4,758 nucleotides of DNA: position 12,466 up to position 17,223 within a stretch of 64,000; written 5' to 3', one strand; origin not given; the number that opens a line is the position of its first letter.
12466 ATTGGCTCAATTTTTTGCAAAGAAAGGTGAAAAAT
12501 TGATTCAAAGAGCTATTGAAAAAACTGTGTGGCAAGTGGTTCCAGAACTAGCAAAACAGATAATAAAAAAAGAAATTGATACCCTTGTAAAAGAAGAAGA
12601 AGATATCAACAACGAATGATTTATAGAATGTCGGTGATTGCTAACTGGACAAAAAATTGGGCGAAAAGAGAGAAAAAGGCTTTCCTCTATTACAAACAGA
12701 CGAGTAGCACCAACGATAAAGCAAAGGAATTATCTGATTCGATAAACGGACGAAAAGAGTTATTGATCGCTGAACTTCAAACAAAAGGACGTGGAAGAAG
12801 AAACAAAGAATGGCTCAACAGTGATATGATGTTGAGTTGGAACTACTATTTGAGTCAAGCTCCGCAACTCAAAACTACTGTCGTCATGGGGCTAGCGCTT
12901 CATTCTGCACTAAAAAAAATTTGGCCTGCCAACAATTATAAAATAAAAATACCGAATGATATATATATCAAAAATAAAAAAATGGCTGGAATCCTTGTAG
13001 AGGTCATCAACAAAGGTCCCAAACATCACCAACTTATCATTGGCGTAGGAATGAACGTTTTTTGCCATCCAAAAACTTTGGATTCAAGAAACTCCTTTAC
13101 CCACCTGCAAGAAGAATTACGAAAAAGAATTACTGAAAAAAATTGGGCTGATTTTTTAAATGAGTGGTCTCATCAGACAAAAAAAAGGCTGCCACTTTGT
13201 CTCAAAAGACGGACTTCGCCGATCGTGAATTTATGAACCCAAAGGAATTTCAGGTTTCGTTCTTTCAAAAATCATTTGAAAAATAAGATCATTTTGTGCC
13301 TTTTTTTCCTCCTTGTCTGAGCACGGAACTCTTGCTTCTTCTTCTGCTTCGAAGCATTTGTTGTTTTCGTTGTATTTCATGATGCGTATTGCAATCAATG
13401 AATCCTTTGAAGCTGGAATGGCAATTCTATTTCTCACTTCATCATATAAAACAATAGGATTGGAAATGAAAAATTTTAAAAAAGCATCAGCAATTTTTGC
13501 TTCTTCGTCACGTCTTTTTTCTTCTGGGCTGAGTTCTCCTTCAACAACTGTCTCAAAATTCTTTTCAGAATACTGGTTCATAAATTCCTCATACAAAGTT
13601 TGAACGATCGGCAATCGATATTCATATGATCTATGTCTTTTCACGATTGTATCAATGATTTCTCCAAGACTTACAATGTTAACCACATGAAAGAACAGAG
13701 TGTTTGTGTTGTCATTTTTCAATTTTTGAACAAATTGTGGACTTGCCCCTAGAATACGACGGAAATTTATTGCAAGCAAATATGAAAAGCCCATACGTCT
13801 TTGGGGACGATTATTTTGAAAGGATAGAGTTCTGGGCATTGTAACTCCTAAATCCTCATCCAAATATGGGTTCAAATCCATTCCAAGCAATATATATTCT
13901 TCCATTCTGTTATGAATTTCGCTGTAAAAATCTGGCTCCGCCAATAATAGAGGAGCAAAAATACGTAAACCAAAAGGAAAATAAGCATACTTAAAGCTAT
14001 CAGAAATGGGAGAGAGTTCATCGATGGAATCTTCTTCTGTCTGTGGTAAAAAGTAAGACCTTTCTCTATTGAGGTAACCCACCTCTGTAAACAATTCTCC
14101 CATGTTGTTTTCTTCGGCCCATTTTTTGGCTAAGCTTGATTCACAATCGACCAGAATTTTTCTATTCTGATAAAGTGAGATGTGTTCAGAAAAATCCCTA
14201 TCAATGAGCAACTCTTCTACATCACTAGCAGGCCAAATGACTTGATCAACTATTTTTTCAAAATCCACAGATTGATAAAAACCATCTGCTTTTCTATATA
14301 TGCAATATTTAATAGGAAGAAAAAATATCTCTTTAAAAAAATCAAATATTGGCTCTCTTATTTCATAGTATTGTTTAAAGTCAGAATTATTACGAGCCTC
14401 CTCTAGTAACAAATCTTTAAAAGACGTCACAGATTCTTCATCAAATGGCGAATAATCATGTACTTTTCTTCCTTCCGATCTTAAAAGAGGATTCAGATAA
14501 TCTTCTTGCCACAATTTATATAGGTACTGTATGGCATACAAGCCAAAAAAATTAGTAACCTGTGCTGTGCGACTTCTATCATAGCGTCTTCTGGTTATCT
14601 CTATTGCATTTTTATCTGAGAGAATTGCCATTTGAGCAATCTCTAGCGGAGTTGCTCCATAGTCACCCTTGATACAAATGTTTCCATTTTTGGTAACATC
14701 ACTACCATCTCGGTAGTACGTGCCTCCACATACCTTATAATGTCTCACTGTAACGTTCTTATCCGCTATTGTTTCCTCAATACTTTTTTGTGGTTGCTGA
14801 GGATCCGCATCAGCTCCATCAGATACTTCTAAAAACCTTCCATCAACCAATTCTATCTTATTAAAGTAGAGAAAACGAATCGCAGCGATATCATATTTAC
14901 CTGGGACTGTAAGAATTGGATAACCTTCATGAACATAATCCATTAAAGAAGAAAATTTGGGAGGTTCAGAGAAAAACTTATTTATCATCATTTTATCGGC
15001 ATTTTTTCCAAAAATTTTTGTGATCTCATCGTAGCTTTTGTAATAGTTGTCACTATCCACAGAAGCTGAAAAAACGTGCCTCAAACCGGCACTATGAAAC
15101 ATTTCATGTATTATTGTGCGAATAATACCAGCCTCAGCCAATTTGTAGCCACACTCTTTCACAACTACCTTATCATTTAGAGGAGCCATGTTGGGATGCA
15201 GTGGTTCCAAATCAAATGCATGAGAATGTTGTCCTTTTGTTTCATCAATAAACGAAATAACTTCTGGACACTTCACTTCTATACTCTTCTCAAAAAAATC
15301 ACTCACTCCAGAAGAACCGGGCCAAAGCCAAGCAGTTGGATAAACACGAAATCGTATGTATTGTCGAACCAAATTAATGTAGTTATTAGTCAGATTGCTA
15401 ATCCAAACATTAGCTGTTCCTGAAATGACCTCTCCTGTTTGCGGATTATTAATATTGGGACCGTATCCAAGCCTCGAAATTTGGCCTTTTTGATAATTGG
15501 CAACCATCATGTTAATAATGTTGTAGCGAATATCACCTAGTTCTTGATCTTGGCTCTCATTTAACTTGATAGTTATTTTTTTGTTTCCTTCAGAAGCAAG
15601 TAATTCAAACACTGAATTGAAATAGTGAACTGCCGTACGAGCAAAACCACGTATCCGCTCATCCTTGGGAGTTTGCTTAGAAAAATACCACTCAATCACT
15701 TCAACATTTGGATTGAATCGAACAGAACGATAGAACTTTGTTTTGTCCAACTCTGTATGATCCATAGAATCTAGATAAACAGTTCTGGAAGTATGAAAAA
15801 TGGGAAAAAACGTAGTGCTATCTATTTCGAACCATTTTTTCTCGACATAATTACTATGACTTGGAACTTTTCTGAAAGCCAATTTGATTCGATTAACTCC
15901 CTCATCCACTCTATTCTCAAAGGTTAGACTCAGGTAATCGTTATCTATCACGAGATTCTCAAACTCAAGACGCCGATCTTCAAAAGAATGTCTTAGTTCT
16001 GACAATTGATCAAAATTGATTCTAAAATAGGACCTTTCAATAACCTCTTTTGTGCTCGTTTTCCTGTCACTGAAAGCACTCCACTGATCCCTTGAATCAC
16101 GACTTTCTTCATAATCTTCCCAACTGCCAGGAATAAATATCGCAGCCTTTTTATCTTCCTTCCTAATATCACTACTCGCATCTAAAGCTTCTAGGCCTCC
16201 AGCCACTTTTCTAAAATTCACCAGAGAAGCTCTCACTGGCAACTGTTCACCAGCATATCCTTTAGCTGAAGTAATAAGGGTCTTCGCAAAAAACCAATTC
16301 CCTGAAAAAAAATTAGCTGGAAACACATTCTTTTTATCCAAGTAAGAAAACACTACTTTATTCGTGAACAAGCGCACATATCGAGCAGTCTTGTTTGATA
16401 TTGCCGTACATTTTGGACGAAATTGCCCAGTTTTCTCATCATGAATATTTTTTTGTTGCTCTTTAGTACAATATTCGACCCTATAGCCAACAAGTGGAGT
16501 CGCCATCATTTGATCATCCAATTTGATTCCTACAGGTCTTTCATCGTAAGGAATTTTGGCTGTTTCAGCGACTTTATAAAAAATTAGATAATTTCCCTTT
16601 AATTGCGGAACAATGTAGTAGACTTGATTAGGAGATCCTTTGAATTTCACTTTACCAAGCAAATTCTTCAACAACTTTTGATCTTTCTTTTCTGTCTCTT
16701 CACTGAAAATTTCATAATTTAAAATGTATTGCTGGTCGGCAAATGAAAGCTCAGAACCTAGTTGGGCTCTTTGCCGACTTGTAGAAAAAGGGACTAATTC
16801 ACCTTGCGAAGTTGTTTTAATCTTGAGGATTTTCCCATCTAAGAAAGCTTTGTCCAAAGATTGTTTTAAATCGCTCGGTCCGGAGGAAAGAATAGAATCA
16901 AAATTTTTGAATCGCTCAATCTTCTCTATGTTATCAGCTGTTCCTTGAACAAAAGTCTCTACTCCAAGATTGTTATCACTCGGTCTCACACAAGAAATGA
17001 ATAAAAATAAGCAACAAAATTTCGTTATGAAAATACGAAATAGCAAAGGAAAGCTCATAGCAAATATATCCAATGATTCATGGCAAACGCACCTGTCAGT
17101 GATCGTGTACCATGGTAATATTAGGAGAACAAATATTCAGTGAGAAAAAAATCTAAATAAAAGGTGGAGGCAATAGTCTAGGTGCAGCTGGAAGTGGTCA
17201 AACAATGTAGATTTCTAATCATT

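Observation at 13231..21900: Operon-like module: small OM beta-barrel gene followed by two tandem ~1250-aa lipoprotein metzincins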

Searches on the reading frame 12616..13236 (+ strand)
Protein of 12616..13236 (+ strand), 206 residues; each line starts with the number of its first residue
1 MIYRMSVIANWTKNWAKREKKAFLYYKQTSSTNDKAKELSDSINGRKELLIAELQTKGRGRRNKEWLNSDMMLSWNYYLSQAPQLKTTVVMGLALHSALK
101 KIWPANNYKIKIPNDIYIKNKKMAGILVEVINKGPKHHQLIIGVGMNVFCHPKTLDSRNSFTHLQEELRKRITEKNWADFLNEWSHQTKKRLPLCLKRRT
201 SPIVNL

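Call 12: search_protein_families(library=pfam, proteins=[window:12616-13236:+], max_evalue=0.001)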
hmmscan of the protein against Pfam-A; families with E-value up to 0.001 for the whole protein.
window:12616-13236:+ (206 aa): 1 family
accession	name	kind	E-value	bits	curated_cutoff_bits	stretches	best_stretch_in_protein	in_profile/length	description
PF03099.24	BPL_LplA_LipB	-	1.2e-14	54.8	21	1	27-147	3-133/133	Biotin/lipoate A/B protein ligase family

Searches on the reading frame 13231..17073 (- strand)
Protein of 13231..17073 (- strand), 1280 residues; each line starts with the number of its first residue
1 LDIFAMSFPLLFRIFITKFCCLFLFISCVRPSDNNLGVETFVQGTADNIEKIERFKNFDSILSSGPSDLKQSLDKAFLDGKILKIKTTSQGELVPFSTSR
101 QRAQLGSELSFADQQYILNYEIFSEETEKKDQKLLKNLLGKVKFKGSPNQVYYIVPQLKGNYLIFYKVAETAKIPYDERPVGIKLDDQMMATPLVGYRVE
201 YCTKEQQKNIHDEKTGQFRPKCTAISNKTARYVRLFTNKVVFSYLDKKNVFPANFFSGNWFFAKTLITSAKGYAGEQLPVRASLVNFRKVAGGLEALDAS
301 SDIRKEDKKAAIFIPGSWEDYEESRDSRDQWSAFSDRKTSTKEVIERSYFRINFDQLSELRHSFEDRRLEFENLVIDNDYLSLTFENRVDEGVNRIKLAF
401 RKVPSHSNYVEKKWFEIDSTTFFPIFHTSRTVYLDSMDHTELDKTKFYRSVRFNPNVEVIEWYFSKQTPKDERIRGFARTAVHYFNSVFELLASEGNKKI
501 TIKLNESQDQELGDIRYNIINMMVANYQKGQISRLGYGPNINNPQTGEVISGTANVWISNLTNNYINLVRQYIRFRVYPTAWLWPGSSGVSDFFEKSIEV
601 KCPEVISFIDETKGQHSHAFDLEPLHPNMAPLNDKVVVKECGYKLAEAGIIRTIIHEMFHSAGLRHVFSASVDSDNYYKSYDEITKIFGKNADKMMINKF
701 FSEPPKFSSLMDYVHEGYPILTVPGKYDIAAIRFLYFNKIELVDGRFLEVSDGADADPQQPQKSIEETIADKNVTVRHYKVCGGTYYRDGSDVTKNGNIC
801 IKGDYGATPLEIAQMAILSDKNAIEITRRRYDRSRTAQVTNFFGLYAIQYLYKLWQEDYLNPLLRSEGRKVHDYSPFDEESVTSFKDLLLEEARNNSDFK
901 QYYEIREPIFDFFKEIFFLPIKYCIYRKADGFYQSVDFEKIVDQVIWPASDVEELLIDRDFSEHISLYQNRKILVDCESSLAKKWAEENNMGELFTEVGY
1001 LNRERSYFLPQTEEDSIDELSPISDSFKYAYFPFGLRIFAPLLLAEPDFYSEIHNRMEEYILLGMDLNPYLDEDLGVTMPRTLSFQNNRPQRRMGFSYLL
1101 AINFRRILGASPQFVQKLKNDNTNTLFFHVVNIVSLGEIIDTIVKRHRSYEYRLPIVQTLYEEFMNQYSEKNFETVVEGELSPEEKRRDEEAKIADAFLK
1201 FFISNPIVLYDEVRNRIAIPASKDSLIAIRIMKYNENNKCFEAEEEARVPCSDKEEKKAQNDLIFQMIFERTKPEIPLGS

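Call 4: search_protein_families(library=pfam, proteins=[window:13231-17073:-], max_evalue=0.1)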
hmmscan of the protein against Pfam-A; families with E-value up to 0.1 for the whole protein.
window:13231-17073:- (1280 aa): 0 families

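Call 5: search_protein_families(library=ncbifam, proteins=[window:13231-17073:-], max_evalue=0.1)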
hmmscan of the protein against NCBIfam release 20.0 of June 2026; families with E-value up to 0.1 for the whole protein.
window:13231-17073:- (1280 aa): 1 family
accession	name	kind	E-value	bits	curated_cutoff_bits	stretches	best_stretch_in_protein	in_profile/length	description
TIGR03952.1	metzin_BF0631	equivalog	0.021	13.8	208.1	1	642-675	224-257/351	zinc-dependent metalloproteinase lipoprotein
